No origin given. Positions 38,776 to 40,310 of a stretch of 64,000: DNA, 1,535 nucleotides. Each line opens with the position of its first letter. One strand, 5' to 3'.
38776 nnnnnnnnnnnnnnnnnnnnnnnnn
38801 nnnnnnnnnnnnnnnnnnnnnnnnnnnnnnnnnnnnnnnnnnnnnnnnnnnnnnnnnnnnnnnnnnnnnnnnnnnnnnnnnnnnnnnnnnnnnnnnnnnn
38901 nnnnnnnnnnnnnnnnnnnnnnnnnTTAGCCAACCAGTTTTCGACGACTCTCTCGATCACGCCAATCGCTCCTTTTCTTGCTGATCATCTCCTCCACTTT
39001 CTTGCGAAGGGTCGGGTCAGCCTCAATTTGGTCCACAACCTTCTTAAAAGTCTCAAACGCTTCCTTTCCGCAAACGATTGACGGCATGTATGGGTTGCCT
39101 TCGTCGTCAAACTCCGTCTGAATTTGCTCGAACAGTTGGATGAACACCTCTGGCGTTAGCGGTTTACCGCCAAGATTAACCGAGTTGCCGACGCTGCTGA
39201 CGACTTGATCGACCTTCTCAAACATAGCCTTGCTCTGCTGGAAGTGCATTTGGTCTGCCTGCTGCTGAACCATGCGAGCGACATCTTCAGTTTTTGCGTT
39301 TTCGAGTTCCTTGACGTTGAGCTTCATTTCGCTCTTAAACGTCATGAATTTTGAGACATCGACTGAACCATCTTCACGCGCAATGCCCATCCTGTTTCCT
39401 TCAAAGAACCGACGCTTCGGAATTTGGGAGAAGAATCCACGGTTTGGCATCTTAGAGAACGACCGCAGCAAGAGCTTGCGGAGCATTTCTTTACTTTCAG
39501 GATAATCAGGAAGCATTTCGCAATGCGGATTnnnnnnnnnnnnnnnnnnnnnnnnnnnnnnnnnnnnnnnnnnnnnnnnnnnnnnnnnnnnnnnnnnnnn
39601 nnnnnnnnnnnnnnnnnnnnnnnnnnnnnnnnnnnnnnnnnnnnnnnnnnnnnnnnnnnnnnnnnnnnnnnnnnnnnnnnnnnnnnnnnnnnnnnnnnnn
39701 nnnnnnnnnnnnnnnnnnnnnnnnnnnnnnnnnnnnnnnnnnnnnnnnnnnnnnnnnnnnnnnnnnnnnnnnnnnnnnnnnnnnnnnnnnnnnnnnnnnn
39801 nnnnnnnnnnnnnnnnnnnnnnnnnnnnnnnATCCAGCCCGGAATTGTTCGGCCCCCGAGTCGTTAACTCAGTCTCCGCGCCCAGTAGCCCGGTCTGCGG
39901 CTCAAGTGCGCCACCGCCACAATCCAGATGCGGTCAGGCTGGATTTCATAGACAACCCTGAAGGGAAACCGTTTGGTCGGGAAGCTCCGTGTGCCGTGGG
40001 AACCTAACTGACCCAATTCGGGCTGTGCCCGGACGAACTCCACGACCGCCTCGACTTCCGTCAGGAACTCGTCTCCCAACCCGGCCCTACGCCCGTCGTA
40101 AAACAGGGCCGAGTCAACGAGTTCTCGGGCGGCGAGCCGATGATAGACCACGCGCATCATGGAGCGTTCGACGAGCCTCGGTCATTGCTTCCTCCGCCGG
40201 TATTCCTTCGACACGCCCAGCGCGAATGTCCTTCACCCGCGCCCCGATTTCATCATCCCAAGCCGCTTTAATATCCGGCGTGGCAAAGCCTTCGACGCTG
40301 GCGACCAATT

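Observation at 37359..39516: Low-GC two-gene operon of unrecognised function (196 aa + 533 aa with Mrr/PD-(D/E)xK-like N-terminus) in a TA/RAYT hotspot: candidate new defence-type system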

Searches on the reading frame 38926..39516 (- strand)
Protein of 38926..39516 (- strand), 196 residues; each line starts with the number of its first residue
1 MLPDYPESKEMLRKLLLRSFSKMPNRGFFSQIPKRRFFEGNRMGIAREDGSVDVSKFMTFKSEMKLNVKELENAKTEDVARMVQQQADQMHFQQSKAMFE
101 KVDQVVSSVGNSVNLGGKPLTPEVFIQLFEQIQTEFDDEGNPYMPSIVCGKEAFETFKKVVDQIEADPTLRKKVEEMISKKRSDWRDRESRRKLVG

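Call 3: search_protein_families(library=pfam, proteins=[window:38926-39516:-], max_evalue=0.1)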
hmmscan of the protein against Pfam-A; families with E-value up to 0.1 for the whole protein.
window:38926-39516:- (196 aa): 2 families
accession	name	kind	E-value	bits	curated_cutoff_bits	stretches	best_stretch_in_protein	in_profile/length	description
PF08664.15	YcbB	-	0.021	15.4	27.4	1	42-108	8-79/136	YcbB domain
PF24554.1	DUF7603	-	0.036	15.2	27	0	62-101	6-45/110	Domain of unknown function (DUF7603)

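Call 4: search_protein_families(library=padloc, proteins=[window:38926-39516:-], max_evalue=1)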
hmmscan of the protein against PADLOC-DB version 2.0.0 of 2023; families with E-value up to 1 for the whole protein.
window:38926-39516:- (196 aa): 0 families

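Call 5: search_protein_families(library=phrogs, proteins=[window:38926-39516:-], max_evalue=1)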
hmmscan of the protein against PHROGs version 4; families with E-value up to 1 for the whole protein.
window:38926-39516:- (196 aa): 3 families
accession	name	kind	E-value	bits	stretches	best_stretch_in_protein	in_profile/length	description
phrog_770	-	other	0.13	11.8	1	56-109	395-448/668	DNA transfer protein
phrog_3771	-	unknown function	0.21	12.8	0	77-113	15-51/94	-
phrog_708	-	tail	0.28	9.7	1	64-137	282-358/1383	baseplate wedge subunit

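Call 6: search_protein_families(library=ncbifam, proteins=[window:38926-39516:-], max_evalue=1)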
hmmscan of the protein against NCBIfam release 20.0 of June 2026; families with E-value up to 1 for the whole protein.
window:38926-39516:- (196 aa): 2 families
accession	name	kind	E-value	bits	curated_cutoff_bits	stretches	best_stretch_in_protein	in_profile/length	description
NF042927.1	capsid_Caudo_2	equivalog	0.0022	17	80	1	56-134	87-164/280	HK97-fold major capsid protein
NF011189.0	PRK14595.1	equivalog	0.011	15.5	232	1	50-94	98-141/162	peptide deformylase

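Call 9: search_solved_structures(query=window:38926-39516:-, max_evalue=10)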
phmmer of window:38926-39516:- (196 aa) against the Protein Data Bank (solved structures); distinct sequences matched with E-value up to 10: 13.
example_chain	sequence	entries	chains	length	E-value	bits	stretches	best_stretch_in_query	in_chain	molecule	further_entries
9dni_A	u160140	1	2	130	0.053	16.8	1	144-193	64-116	De novo designed IR agonist ""S2-F1-S1""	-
9dn6_A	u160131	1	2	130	0.13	15.4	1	150-185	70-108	De novo designed IR agonist RF-405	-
5wq9_A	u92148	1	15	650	0.16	15.2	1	63-178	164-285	Type II secretion system protein D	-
5wq8_A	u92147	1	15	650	0.16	15.2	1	63-178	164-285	Type II secretion system protein D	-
9kym_A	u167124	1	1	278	0.25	14.5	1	99-170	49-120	Energy-coupling factor transporter ATP-binding protein EcfA1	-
4huq_B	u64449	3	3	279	0.26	14.5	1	99-170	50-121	Energy-coupling factor transporter ATP-binding protein EcfA 2 | Energy-coupling factor transporter ATP-binding protein EcfA1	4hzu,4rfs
6i1x_A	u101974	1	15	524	0.44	13.8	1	62-168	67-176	Type II secretion system protein D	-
9jh7_A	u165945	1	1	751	0.65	13.2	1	89-155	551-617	Clostridium perfringens Argonaute (CpAgo)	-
3b6r_A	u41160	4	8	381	0.78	13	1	121-167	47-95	Creatine kinase B-type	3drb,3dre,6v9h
7tun_A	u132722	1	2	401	0.85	12.8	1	121-167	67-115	Creatine kinase B-type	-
2mar_A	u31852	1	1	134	1.1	12.5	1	55-88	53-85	SXP/RAL-2 family protein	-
1g0w_A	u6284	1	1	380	1.7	11.9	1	122-167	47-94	CREATINE KINASE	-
4q2r_A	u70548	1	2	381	1.7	11.9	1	122-167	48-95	Creatine kinase B-type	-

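Call 11: find_homologous_proteins(query=window:38926-39516:-)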
Query window:38926-39516:- (196 aa): 26 proteins with E <= 0.001 among 94 candidates.
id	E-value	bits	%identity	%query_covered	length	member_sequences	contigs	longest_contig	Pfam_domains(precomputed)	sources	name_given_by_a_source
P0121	8.4e-105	366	85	100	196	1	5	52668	-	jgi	jgi:hypothetical protein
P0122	1.5e-97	343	79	100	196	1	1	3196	-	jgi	jgi:hypothetical protein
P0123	8.8e-93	327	100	79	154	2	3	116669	-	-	-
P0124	9.7e-58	213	50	100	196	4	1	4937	-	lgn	-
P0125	7.3e-51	191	45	100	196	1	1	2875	-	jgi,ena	-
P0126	4.4e-38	149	73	56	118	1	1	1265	-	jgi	jgi:hypothetical protein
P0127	5.8e-25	106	36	99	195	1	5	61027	-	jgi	jgi:hypothetical protein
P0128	8.9e-25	106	32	99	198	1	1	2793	-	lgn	-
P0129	2.2e-24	104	34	99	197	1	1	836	-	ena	-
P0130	3.1e-23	101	31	99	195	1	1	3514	-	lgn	-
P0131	8.2e-23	99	31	99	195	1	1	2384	-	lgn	-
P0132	8.9e-22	96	33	99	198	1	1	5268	-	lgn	-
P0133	9.6e-22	96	31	100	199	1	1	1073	-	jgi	jgi:hypothetical protein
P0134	1.3e-21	95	32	100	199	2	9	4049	-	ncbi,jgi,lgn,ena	ncbi:MAG: hypothetical protein ABSF71_40255 [Terriglobia bacterium]|jgi:hypothetical protein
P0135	1.7e-21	95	30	100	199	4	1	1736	-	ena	-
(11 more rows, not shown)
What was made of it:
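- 38926..39516 (-): Partner gene, 196 aa. Mostly helical with one beta-hairpin. Invariant N-terminus MLPDYPE and conserved C-terminus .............. A public gene call of 154 aa (P0123, call 11) looks truncated, because homologues support the 196-aa start.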

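Call 12: find_encoding_contigs(protein=P0121, flank=8000, max_places=4)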
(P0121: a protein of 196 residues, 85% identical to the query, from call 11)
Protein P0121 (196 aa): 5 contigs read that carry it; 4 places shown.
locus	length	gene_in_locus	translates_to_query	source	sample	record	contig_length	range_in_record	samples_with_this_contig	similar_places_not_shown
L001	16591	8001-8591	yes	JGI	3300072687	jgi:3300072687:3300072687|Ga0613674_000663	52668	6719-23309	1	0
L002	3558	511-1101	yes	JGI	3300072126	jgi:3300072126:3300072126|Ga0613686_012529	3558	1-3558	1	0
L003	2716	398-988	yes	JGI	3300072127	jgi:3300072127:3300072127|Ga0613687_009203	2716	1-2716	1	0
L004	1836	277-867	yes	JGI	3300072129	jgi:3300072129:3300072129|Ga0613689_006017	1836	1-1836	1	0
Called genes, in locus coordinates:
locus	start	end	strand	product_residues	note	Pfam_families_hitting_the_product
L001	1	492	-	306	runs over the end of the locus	PF02899:Phage_int_SAM_1, PF00589:Phage_integrase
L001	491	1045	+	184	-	PF01037:AsnC_trans_reg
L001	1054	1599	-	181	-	PF04366:Ysc84 (weak)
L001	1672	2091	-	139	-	PF10861:DUF2784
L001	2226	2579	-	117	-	PF18478:PIN_10, PF18480:DUF5615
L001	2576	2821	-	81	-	PF04255:DUF433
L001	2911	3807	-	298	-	PF01259:SAICAR_synt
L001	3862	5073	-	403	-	PF05684:DUF819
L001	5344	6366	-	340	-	PF02746:MR_MLE_N, PF13378:MR_MLE_C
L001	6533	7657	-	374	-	PF00155:Aminotran_1_2, PF01212:Beta_elim_lyase (weak)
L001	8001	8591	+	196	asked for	-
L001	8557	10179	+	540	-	-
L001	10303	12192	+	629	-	PF00884:Sulfatase, PF16347:SGSH_C (weak), PF13646:HEAT_2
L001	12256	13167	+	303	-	PF08450:SGL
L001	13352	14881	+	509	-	PF00370:FGGY_N, PF02782:FGGY_C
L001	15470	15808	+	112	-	-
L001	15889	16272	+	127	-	-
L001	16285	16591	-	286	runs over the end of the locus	PF01177:Asp_Glu_race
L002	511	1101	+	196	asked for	-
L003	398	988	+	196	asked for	-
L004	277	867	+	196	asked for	-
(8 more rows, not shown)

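Call 29: predict_structure(alignment_id=A4)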
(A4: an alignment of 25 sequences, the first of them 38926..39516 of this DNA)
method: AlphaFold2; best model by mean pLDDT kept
length: 196 residues; sequences in the alignment: 25
mean_pLDDT: 79.2   pTM: 0.58
mean pLDDT of the five models: 79.2, 78.8, 75.1, 74.6, 74.4
residues with pLDDT >= 90: 6; 70-90: 170; 50-70: 17; < 50: 3
segments of 3 or more residues with pLDDT < 50: none
pLDDT, mean of each block of 10 residues (from residue 1): 71 77 63 72 77 80 76 77 83 83 79 80 85 82 81 87 89 89 85 65
secondary structure, 60 per line:
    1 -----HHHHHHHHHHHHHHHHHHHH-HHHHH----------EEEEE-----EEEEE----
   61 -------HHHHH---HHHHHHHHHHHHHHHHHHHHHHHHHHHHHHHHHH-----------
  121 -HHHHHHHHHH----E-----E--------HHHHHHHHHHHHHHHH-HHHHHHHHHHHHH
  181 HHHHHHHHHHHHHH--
elements in order: H6-25 H27-31 E42-46 E52-56 H68-72 H76-109 H122-131 H151-166 H168-194
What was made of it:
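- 38926..39516 (-): AF2 model pLDDT 79, pTM 0.58 (call 29).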

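Call 33: fold_search(model_id=the predicted structure, library=pdb)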
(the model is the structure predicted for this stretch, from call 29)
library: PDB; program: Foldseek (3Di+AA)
matches with E <= 10: 49; with E <= 0.001: 0
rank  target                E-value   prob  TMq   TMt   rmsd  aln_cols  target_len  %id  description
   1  6vkc_F                3.9e+00  0.04  0.14  0.07  17.3       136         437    8  Crystal Structure of Inhibitor JNJ-36811054 in Complex with Prefusion RSV F Glycoprotein (released 2020-05-27)
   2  2dlb_A                4.4e+00  0.12  0.10  0.27  11.9        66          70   17  X-ray Crystal Structure of Protein yopT from Bacillus subtilis. Northeast Structural Genomics Consortium Target SR412 (released 2006-04-25)
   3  6skl_X                5.0e+00  0.02  0.12  0.05  21.9       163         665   12  Cryo-EM structure of the CMG Fork Protection Complex at a replication fork - Conformation 1 (released 2020-05-06)
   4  5x0r_B                5.3e+00  0.03  0.20  0.16  25.5       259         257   15  Crystal Structure of PXR LBD Complexed with SJB7 (released 2017-10-04)
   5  1mnm_C                5.6e+00  0.04  0.09  0.20  13.8        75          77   16  YEAST MATALPHA2/MCM1/DNA TERNARY TRANSCRIPTION COMPLEX CRYSTAL STRUCTURE (released 1998-03-18)
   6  6zlz_B                5.6e+00  0.03  0.11  0.07  12.7        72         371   17  Crystal Structure of Merkel Cell Polyomavirus Virus-like Particle (released 2020-08-05)
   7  9evt_7                6.0e+00  0.06  0.11  0.08  13.9        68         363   19  Structure of the small subunit of the flowering plant mitoribosome with the maturation factor RsgA (released 2026-03-18)
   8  7qgg_h                6.0e+00  0.05  0.13  0.22  25.9       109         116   10  Neuronal RNA granules are ribosome complexes stalled at the pre-translocation state (released 2022-10-26)
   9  6zsb_m                6.0e+00  0.04  0.08  0.22  15.9        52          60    8  Human mitochondrial ribosome in complex with mRNA and P-site tRNA (released 2020-09-16)
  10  6zlz_E                6.0e+00  0.04  0.10  0.06  10.9        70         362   17  Crystal Structure of Merkel Cell Polyomavirus Virus-like Particle (released 2020-08-05)
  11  7nha_B                6.3e+00  0.02  0.13  0.06  14.1       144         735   17  1918 H1N1 Viral influenza polymerase heterotrimer - Endonuclease and priming loop ordered (Class2a) (released 2021-12-01)
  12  6xgt_C                6.7e+00  0.02  0.11  0.13  16.2        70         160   14  Crystal structure of cyanase from the thermophilic fungus Thermomyces lanuginosus (released 2021-01-27)
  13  8qv2_F                6.7e+00  0.01  0.13  0.05  17.3       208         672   10  Structure of the native y-Tubulin Ring Complex (yTuRC) capping microtubule minus ends at the spindle pole body (released 2024-04-24)
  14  8s89                  7.1e+00  0.06  0.17  0.09   9.3        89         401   18  Efficient and scalable protein design using a relaxed sequence space (released 2024-10-16)
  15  6ous_J                7.1e+00  0.01  0.11  0.08  18.9       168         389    9  Structure of fusion glycoprotein from human respiratory syncytial virus (released 2019-10-30)
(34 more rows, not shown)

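Call 46: search_protein_families(library=pfam, alignment_id=A6, max_evalue=0.00001)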
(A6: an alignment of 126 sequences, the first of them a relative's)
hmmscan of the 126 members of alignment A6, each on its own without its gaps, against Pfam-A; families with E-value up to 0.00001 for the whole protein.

A. member 1, L001:7617-7919:- (100 aa): 0 families

B. families by the number of members that match (of 126 scanned): 92 families (the first 25 are shown)
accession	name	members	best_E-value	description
PF04851.21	ResIII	12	4.2e-34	Type III restriction enzyme, res subunit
PF00271.37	Helicase_C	10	4.8e-26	Helicase conserved C-terminal domain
PF18135.7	Type_ISP_C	8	4.4e-96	Type ISP C-terminal specificity domain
PF22240.1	ISP_coupler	7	6e-44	Type ISP restriction-modification enzyme, coupler domain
PF13156.12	Mrr_cat_2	7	2.5e-36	Restriction endonuclease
PF00270.35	DEAD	7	3e-31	DEAD/DEAH box helicase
PF02384.22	N6_Mtase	7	1.6e-10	N-6 DNA Methylase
PF07669.17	Eco57I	4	1.2e-19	Eco57I restriction-modification methylase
PF18153.7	Cap15_CD_rec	3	5.7e-21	Cap15, cyclic dinucleotide receptor domain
PF18766.7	SWI2_SNF2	2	1.4e-73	SWI2/SNF2 ATPase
PF00589.27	Phage_integrase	2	6.5e-41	Phage integrase family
PF04313.20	HSDR_N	2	1.1e-22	Type I restriction enzyme R protein N terminus (HSDR_N)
PF13495.12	Phage_int_SAM_4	2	8.7e-21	Phage integrase, N-terminal SAM-like domain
PF04471.18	Mrr_cat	2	2.2e-20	Restriction endonuclease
PF00176.29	SNF2-rel_dom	2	1.7e-16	SNF2-related domain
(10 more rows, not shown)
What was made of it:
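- Integrase and transposase genes are occasional neighbours (call 46).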

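Call 47: search_protein_families(library=pfam, alignment_id=A7, max_evalue=0.00001)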
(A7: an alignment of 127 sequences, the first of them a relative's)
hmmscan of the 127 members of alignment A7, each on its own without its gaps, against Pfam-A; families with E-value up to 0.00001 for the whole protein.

A. member 1, L001:12611-12862:+ (83 aa): 0 families

B. families by the number of members that match (of 127 scanned): 104 families (the first 25 are shown)
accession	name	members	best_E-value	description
PF03235.19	GmrSD_N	3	2.5e-31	GmrSD restriction endonuclease, N-terminal domain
PF04326.19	SLFN_AlbA_2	3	1e-22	Schlafen, AlbA_2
PF13507.12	GATase_5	2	2.3e-85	CobB/CobQ-like glutamine amidotransferase domain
PF10609.15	ParA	2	2e-66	NUBPL iron-transfer P-loop NTPase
PF02769.27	AIRS_C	2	2.9e-54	AIR synthase related protein, C-terminal domain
PF13245.12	AAA_19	2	9.5e-42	AAA domain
PF13604.12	AAA_30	2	9e-40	AAA domain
PF13614.12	AAA_31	2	3.1e-29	AAA domain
PF00226.36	DnaJ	2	5.6e-29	DnaJ domain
PF00586.29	AIRS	2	4.9e-26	AIR synthase related protein, N-terminal domain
PF00271.37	Helicase_C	2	7.7e-26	Helicase conserved C-terminal domain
PF18072.6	FGAR-AT_linker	2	7.1e-20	Formylglycinamide ribonucleotide amidotransferase linker domain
PF13538.12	UvrD_C_2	2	2.4e-17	UvrD-like helicase C-terminal domain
PF01656.29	CbiA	2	9.5e-17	CobQ/CobB/MinD/ParA nucleotide binding domain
PF13565.12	HTH_32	2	3.1e-14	Homeodomain-like domain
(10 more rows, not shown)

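Call 59: search_protein_families(library=padloc, alignment_id=A6, max_evalue=1e-10)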
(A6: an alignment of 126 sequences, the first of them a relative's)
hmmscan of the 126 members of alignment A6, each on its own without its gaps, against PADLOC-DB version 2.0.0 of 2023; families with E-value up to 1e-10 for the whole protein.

A. member 1, L001:7617-7919:- (100 aa): 0 families

B. families by the number of members that match (of 126 scanned): 207 families (the first 25 are shown)
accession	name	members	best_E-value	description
PDLC03597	REase_MTase_IIG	10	0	Type IIG restriction enzyme-methyltransferase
PDLC02707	PbeA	10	6.2e-25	PbeA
PDLC03051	REase_MTase_I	9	0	Type I restriction enzyme-methyltransferase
PDLC03621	REase_MTase_IIG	8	1.8e-132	Type IIG restriction enzyme-methyltransferase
PDLC03610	REase_MTase_IIG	7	2.1e-49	Type IIG restriction enzyme-methyltransferase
PDLC03631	REase_MTase_IIG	7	3e-39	Type IIG restriction enzyme-methyltransferase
PDLC04134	mad2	7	2.4e-22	mads_2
PDLC02704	PbeA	7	3.1e-18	PbeA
PDLC02706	PbeA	6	1.7e-15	PbeA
PDLC00702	Effector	3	8.4e-74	2TM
PDLC00694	Effector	3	1.1e-44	2TM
PDLC00704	Effector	3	1.6e-44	2TM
PDLC00673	Effector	3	3e-32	2TM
PDLC00714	Effector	3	2.1e-31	2TM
PDLC00705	Effector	3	3.8e-27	2TM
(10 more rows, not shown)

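Call 64: search_protein_families(library=padloc, alignment_id=A7, max_evalue=1e-10)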
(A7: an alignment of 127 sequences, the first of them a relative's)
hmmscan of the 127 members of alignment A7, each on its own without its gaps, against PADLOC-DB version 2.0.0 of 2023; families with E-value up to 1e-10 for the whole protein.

A. member 1, L001:12611-12862:+ (83 aa): 0 families

B. families by the number of members that match (of 127 scanned): 250 families (the first 25 are shown)
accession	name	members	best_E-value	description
PDLC00292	PtuA1|PtuA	2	3e-58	AAA ATPase domain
PDLC04154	HEC-06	2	1.3e-53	-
PDLC04155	HEC-06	2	2.2e-46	-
PDLC04157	HEC-06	2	7.1e-46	-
PDLC02687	Orf5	2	2.4e-44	Orf5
PDLC02695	Orf5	2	2.7e-40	Orf5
PDLC02701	Orf5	2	4.1e-38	Orf5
PDLC02700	Orf5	2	3.9e-33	Orf5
PDLC02693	Orf5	2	1.1e-30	Orf5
PDLC02792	SspE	2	1.1e-23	SspE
PDLC02691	Orf5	2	2.6e-23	Orf5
PDLC02686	Orf5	2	1.3e-21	Orf5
PDLC02690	Orf5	2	4.8e-21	Orf5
PDLC02786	SspE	2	5.8e-21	SspE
PDLC02696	Orf5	2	2.7e-20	Orf5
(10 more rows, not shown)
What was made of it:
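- Closest known: Two-gene nuclease-based defence systems found in defence islands. Same: Location among restriction-modification, CBASS, Septu and Ssp genes (calls 46, 47, 59, 64).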

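Call 67: search_protein_families(library=ncbifam, alignment_id=A3, max_evalue=1)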
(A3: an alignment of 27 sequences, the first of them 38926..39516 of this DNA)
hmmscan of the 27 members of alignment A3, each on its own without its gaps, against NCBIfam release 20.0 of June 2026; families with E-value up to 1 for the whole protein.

A. member 1, window:38926-39516:- (196 aa): 2 families
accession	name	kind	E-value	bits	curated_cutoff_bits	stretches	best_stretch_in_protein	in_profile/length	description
NF042927.1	capsid_Caudo_2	equivalog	0.0022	17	80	1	56-134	87-164/280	HK97-fold major capsid protein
NF011189.0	PRK14595.1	equivalog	0.011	15.5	232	1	50-94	98-141/162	peptide deformylase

B. families by the number of members that match (of 27 scanned): 18 families
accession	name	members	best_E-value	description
NF011189.0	PRK14595.1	3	0.011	peptide deformylase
NF042927.1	capsid_Caudo_2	2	0.0022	HK97-fold major capsid protein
TIGR01319.1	glmL_fam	2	0.011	GlmL family protein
NF002706.0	PRK02507.1-5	2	0.07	proton extrusion protein PcxA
NF040745.1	accessory_GlmL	2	0.095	methylaspartate mutase accessory protein GlmL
NF041749.1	Drt4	1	0.018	antiviral reverse transcriptase Drt4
NF049850.1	WBM0748_T4SS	1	0.019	WBM0748 family T4SS-associated protein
NF009375.0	PRK12738.1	1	0.021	tagatose-bisphosphate aldolase subunit KbaY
NF005599.0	PRK07333.1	1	0.036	ubiquinone biosynthesis hydroxylase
NF000752.0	PRK00045.4-2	1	0.04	glutamyl-tRNA reductase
NF050035.1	rSAM_WgK_link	1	0.043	radical SAM/SPASM peptide maturase WgkB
NF033634.1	SLATT_1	1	0.048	SLATT domain-containing protein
NF004548.0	PRK05892.1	1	0.07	nucleoside diphosphate kinase regulator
NF010759.0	PRK14162.1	1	0.076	nucleotide exchange factor GrpE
NF041941.1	lipo_FMN_PplA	1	0.096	extracellular electron transfer flavoprotein PplA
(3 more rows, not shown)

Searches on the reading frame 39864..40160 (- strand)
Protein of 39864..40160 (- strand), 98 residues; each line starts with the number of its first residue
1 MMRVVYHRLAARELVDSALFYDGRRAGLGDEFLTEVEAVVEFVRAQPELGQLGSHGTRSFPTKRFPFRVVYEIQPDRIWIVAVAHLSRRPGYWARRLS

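Call 3: search_protein_families(library=pfam, proteins=[window:39864-40160:-], max_evalue=0.1)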
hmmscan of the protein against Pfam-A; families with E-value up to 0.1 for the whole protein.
window:39864-40160:- (98 aa): 1 family
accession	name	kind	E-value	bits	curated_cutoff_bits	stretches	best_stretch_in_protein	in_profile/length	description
PF05016.21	ParE_toxin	-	6.8e-09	36.6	23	1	4-88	1-87/89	ParE toxin of type II toxin-antitoxin system, parDE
